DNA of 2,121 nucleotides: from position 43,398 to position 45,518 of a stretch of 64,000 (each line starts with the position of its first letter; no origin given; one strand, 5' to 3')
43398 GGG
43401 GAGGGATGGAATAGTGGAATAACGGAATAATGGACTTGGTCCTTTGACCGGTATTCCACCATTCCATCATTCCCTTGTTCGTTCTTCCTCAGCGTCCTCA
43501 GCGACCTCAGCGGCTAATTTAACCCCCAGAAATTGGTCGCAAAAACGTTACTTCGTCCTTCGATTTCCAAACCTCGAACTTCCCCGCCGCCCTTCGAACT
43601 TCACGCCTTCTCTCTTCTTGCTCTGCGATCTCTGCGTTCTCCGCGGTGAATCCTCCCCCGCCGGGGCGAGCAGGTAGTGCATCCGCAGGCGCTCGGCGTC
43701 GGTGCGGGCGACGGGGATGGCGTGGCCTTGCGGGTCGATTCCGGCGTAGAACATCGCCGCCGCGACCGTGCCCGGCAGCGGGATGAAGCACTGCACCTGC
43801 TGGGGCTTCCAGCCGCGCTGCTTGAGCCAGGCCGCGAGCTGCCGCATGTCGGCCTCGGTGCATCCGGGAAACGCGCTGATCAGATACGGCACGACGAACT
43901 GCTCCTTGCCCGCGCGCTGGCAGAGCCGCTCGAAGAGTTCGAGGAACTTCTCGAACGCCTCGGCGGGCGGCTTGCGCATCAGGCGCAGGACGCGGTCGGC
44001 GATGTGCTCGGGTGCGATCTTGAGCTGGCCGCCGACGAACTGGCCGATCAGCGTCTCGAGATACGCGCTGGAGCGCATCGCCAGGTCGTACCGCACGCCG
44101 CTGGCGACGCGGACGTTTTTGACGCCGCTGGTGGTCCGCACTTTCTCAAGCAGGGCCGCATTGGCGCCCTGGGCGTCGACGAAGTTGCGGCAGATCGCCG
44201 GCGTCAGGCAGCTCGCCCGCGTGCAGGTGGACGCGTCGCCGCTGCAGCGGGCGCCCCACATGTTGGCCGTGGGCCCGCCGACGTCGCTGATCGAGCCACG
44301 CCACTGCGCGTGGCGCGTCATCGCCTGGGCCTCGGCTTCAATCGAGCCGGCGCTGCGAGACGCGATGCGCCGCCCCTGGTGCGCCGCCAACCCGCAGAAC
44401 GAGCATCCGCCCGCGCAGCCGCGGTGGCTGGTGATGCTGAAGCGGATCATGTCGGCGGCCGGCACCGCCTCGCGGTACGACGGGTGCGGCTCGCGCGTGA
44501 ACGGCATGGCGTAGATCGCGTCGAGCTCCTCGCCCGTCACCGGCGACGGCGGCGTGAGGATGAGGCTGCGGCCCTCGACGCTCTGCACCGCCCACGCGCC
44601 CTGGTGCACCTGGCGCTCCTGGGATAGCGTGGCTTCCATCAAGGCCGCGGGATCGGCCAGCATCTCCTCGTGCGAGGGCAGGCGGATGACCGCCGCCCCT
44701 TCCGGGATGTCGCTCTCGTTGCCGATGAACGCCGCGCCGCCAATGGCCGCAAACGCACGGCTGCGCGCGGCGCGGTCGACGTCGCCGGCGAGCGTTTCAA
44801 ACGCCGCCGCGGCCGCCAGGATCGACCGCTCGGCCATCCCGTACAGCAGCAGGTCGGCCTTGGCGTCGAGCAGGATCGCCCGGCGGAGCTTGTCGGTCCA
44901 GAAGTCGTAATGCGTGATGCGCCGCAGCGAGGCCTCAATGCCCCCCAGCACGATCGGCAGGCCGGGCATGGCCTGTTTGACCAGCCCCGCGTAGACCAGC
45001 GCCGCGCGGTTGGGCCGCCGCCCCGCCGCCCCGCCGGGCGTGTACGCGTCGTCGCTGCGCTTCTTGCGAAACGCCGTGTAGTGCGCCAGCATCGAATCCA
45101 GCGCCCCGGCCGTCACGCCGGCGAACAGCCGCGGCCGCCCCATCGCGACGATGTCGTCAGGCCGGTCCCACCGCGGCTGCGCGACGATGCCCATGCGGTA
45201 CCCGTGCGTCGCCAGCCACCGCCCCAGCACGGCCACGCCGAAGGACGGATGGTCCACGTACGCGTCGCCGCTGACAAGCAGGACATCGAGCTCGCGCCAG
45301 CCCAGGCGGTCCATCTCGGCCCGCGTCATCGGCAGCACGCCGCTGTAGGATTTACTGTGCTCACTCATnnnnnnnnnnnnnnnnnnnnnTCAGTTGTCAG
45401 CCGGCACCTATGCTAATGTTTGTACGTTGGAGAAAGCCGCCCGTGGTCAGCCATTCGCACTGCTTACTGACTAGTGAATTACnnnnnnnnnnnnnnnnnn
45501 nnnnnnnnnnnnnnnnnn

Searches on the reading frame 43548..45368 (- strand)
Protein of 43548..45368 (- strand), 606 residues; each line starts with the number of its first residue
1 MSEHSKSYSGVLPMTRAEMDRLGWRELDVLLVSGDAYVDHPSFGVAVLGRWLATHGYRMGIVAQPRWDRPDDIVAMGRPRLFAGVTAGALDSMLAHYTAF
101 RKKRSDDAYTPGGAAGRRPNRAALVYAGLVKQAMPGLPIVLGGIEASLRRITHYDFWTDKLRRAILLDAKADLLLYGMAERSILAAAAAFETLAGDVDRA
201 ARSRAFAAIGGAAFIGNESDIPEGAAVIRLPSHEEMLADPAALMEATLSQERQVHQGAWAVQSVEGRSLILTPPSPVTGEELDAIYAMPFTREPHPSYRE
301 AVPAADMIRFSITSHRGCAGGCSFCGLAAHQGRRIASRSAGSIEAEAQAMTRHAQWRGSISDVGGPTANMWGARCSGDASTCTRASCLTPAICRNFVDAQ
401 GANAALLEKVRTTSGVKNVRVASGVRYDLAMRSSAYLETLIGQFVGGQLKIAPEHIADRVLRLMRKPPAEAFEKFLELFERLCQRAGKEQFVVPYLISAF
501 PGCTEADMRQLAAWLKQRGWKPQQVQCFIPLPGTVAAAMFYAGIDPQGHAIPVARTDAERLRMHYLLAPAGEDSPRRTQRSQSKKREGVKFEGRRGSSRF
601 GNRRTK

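Call 11: search_protein_families(library=pfam, proteins=[window:43548-45368:-])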
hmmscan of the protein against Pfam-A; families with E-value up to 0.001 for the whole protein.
window:43548-45368:- (606 aa): 2 families
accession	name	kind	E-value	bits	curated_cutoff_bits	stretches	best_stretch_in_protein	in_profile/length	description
PF08497.15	Radical_SAM_N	-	4e-110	368.2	25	1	12-311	2-301/301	Radical SAM N-terminal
PF04055.27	Radical_SAM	-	7.9e-07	29.8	29.5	1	314-515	3-166/166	Radical SAM superfamily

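Call 73: find_homologous_proteins(query=window:43548-45368:-, max_evalue=1e-100)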
Query window:43548-45368:- (606 aa): 7993 proteins with E <= 1e-100 among 8000 candidates; the best 120 are listed.
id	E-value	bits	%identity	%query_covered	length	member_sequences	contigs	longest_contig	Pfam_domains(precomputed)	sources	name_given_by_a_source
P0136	0.0e+0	1370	100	100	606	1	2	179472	PF04055.28,PF08497.16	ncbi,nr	ncbi:MAG: YgiQ family radical SAM protein [Planctomycetaceae bacterium]|nr:YgiQ family radical SAM p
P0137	8.0e-272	921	71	93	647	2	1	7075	PF04055.28,PF08497.16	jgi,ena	-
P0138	3.4e-270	916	69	93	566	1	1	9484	PF04055.28,PF08497.16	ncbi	-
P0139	3.5e-269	913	72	93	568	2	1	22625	PF04055.28,PF08497.16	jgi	-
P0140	1.4e-262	891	70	94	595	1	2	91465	PF04055.28,PF08497.16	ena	-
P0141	9.3e-261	885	70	92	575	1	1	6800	PF04055.28,PF08497.16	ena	-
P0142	4.6e-260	883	67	94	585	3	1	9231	PF04055.28,PF11842.14,PF08497.16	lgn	-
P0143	1.4e-259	881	69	92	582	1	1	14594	PF04055.28,PF08497.16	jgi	jgi:uncharacterized radical SAM protein YgiQ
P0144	3.8e-258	876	68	93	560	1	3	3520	PF04055.28,PF08497.16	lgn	-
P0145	3.9e-258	876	68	94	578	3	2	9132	PF04055.28,PF08497.16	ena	-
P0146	6.3e-258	876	67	95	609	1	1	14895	PF04055.28,PF11842.14,PF08497.16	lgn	-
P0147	8.8e-258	875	68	94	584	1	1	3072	PF04055.28,PF08497.16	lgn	-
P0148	1.3e-257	874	66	92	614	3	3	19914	PF04055.28,PF08497.16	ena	-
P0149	2.3e-257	874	68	92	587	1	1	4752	PF04055.28,PF11842.14,PF08497.16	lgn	-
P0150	2.6e-257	874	66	92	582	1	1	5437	PF04055.28,PF11842.14,PF08497.16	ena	-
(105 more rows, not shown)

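Call 74: find_encoding_contigs(protein=P0139, flank=4000, max_places=2)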
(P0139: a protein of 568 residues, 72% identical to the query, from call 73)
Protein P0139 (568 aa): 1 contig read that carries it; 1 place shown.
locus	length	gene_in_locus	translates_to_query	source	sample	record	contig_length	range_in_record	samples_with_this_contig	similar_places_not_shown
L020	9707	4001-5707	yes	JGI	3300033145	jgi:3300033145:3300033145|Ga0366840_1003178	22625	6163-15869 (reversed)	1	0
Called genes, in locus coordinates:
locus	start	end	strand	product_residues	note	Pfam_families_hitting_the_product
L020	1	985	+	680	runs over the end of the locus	PF02449:Glyco_hydro_42, PF08532:Glyco_hydro_42M, PF08533:Glyco_hydro_42C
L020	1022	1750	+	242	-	PF03372:Exo_endo_phos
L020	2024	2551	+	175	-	PF04542:Sigma70_r2, PF08281:Sigma70_r4_2, PF04545:Sigma70_r4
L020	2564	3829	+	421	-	PF14257:DUF4349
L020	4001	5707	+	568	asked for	PF08497:Radical_SAM_N, PF04055:Radical_SAM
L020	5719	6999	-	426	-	PF07005:SBD_N, PF17042:NBD_C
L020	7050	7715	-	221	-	PF01177:Asp_Glu_race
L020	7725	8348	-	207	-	PF21840:DUF6899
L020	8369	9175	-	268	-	PF00106:adh_short, PF08659:KR, PF13561:adh_short_C2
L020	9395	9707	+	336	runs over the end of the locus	PF00356:LacI, PF13377:Peripla_BP_3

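Call 75: find_encoding_contigs(protein=P0140, flank=4000, max_places=2)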
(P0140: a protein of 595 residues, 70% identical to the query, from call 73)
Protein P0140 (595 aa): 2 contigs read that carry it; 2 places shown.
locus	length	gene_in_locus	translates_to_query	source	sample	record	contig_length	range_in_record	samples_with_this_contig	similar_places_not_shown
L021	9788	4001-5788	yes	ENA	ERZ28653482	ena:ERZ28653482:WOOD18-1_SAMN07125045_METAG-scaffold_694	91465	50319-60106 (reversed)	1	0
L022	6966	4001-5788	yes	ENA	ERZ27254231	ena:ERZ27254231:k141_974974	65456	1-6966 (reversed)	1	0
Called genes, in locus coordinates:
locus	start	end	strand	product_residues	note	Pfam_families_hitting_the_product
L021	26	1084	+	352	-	PF13528:Glyco_trans_1_3 (weak), PF04101:Glyco_tran_28_C (weak)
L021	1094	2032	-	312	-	PF00149:Metallophos, PF12850:Metallophos_2 (faint)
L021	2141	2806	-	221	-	PF02525:Flavodoxin_2, PF03358:FMN_red (weak)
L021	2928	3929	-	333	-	PF01795:Methyltransf_5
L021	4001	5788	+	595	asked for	PF08497:Radical_SAM_N, PF04055:Radical_SAM (weak)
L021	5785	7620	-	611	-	PF00009:GTP_EFTU, PF01926:MMR_HSR1 (weak), PF22042:EF-G_D2, PF03144:GTP_EFTU_D2, PF16658:RF3_C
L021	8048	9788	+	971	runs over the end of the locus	PF01074:Glyco_hydro_38N, PF09261:Alpha-mann_mid, PF07748:Glyco_hydro_38C, PF17677:Glyco_hydro38C2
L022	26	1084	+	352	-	PF13528:Glyco_trans_1_3 (weak), PF04101:Glyco_tran_28_C (weak)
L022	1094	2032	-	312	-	PF00149:Metallophos, PF12850:Metallophos_2 (faint)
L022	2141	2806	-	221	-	PF02525:Flavodoxin_2, PF03358:FMN_red (weak)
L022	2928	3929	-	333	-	PF01795:Methyltransf_5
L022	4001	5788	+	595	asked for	PF08497:Radical_SAM_N, PF04055:Radical_SAM (weak)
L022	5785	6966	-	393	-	?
